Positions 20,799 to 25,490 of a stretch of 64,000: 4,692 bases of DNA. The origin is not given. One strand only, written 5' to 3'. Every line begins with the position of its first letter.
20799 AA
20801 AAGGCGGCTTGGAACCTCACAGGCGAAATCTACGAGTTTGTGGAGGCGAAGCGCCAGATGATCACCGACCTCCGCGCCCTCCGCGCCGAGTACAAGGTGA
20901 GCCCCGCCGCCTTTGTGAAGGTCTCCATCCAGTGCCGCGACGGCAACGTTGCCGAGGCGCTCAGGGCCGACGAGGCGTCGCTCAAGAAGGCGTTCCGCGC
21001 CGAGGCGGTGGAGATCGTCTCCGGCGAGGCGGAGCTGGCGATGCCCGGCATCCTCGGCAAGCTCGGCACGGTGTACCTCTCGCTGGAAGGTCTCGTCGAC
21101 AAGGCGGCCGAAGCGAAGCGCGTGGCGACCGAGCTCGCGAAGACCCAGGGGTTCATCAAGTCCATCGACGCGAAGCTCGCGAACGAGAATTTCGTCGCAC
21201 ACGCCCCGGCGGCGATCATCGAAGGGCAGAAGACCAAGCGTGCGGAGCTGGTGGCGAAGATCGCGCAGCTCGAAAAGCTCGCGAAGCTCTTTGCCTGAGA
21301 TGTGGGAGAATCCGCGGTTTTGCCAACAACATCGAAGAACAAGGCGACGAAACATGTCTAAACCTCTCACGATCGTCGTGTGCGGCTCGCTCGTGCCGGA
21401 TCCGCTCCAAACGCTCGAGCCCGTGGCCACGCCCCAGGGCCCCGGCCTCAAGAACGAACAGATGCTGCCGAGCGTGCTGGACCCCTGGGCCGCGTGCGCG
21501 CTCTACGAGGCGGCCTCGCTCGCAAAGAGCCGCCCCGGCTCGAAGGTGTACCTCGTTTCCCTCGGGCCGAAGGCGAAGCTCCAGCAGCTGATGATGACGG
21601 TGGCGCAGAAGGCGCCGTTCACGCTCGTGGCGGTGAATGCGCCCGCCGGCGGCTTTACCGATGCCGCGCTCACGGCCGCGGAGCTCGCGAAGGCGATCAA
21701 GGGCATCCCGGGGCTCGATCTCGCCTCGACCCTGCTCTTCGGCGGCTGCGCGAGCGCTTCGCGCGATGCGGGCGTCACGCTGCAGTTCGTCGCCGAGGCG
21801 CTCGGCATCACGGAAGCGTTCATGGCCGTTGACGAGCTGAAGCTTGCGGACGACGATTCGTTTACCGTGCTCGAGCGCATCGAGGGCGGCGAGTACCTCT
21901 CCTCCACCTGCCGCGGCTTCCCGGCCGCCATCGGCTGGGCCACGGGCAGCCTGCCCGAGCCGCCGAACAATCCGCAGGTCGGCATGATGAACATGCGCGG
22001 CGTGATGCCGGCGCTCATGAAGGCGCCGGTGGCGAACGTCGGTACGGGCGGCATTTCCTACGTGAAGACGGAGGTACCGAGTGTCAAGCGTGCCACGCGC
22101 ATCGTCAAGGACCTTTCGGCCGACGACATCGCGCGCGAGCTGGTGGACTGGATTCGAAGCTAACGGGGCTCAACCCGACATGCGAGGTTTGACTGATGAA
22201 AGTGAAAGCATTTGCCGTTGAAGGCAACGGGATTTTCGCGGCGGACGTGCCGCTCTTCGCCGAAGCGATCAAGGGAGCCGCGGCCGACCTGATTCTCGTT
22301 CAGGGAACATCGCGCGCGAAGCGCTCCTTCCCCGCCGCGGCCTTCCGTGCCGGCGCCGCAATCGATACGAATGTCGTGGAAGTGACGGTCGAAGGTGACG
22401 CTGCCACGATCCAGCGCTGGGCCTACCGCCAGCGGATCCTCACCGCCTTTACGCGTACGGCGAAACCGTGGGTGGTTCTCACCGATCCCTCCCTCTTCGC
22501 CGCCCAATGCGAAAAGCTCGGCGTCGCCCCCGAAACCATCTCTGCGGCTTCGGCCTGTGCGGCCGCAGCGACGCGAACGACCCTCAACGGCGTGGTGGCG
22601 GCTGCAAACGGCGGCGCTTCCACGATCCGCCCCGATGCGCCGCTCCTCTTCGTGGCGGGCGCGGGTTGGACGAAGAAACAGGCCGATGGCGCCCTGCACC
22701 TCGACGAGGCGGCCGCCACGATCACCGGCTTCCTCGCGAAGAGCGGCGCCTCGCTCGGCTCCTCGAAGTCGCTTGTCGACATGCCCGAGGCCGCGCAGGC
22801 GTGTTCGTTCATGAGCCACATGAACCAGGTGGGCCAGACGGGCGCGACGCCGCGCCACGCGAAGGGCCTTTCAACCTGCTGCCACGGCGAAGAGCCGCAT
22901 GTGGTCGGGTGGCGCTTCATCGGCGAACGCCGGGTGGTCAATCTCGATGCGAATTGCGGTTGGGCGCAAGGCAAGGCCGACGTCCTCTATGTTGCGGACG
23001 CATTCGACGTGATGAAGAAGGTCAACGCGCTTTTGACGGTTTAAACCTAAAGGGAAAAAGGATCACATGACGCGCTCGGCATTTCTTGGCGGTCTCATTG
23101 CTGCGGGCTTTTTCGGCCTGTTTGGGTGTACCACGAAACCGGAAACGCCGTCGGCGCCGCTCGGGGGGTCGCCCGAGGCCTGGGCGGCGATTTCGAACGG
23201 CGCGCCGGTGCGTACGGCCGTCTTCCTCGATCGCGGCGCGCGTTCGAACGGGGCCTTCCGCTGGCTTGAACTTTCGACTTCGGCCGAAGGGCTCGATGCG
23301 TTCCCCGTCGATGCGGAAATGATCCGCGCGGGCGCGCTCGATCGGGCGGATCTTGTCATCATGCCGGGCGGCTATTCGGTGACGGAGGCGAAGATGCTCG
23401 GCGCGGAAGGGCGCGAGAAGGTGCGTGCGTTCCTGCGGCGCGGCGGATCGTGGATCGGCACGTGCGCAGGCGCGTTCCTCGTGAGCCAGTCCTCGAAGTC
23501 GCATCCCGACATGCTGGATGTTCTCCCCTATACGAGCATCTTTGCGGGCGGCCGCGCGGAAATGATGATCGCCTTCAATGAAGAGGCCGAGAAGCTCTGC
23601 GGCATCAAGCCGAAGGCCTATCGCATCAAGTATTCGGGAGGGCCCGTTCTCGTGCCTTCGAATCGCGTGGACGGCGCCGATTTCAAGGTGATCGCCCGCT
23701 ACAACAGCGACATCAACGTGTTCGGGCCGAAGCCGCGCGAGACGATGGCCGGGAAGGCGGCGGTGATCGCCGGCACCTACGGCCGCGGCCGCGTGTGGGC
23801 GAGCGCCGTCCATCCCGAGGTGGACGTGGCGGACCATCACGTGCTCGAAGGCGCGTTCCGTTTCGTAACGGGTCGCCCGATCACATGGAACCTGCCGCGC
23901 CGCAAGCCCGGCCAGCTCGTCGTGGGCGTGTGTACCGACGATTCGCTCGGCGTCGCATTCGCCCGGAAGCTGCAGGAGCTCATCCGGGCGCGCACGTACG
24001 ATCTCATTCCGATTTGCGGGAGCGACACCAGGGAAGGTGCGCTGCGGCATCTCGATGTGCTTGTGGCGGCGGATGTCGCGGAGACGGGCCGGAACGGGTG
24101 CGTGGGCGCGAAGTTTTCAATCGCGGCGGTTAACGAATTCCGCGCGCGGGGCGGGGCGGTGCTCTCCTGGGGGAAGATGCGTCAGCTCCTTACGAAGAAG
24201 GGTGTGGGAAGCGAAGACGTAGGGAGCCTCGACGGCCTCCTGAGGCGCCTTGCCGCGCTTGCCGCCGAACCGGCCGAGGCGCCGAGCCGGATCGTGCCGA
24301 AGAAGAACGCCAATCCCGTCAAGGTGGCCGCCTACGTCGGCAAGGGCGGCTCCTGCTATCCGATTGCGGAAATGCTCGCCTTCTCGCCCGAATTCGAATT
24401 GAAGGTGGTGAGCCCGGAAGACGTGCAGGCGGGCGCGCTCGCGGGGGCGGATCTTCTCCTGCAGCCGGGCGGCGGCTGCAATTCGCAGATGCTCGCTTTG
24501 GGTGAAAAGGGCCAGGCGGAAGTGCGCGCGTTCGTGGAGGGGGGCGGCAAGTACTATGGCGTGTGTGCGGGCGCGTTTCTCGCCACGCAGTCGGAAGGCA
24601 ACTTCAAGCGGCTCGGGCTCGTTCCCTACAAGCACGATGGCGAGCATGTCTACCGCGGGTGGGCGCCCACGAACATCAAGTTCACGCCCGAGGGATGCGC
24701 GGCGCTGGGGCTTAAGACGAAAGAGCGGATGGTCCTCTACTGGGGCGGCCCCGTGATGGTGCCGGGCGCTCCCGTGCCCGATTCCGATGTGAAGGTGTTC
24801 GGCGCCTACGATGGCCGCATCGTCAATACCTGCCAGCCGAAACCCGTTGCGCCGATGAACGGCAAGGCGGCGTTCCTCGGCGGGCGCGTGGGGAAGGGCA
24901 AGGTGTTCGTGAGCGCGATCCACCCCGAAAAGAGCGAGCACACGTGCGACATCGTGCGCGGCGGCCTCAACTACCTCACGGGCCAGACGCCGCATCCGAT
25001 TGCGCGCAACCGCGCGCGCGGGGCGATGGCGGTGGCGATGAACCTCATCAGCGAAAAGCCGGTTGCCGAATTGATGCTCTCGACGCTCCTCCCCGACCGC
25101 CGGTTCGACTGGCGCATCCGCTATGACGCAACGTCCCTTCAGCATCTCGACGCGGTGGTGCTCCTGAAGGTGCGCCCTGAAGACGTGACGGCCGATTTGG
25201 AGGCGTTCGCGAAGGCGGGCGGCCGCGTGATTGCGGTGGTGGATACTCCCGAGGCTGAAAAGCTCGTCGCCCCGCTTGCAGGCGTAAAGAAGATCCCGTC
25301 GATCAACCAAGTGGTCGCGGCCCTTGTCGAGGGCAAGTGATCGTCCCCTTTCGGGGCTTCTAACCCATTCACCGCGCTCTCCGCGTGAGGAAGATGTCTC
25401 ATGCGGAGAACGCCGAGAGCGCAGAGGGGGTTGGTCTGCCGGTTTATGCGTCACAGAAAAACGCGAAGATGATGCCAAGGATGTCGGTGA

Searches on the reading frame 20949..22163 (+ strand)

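Call 12: search_protein_families(library=pfam, proteins=[window:20949-22163:+], max_evalue=0.001)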
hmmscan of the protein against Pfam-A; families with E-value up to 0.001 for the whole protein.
window:20949-22163:+ (404 aa): 1 family
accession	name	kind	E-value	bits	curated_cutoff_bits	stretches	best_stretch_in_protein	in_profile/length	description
PF01012.27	ETF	-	2.7e-06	27.7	26.7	1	170-326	6-151/181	Electron transfer flavoprotein domain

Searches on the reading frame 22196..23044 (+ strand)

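Call 12: search_protein_families(library=pfam, proteins=[window:22196-23044:+], max_evalue=0.001)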
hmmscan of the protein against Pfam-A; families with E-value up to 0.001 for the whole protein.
window:22196-23044:+ (282 aa): 1 family
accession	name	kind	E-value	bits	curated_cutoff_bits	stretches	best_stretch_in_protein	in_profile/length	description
PF01012.27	ETF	-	6.7e-09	36.2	26.7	1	18-111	78-163/181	Electron transfer flavoprotein domain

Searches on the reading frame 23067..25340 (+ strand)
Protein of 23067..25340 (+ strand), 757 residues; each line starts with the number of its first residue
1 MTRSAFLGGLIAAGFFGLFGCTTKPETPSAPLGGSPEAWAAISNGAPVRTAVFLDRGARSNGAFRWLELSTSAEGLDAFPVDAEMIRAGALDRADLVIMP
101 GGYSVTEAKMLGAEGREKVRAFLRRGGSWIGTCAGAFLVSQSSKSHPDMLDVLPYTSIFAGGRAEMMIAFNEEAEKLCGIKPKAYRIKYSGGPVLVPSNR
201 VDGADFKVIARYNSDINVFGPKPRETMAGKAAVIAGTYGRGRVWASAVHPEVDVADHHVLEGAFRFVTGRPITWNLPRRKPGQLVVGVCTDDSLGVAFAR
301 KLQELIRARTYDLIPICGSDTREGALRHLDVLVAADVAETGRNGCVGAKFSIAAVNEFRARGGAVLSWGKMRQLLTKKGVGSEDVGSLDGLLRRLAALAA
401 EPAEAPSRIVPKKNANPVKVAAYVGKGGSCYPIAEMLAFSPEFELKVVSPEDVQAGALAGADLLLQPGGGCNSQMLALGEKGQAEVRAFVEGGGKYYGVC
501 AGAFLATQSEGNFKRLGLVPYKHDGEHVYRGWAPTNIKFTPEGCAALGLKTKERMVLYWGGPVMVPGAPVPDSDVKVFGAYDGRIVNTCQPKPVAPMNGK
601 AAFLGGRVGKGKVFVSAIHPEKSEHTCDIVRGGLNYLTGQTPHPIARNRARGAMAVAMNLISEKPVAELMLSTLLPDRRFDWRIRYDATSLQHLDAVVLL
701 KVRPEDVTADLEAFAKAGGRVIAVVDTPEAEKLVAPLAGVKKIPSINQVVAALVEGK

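Call 12: search_protein_families(library=pfam, proteins=[window:23067-25340:+], max_evalue=0.001)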
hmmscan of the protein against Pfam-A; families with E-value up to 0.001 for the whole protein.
window:23067-25340:+ (757 aa): 5 families
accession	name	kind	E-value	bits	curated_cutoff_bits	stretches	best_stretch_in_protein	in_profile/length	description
PF09825.15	BPL_N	-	1.1e-31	110.3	24.2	3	93-142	49-98/283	Biotin-protein ligase, N terminal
PF07685.20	GATase_3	-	1.4e-09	38.3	27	1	89-165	35-123/196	CobB/CobQ-like glutamine amidotransferase domain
PF01174.25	SNO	-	3.3e-07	30.8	27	0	88-146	28-88/188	SNO glutamine amidotransferase family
PF01965.30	DJ-1_PfpI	-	2.2e-06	28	26.6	0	460-505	61-106/165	DJ-1/PfpI family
PF06283.17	ThuA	-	0.00057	20.6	33.4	0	83-137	40-89/209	Trehalose utilisation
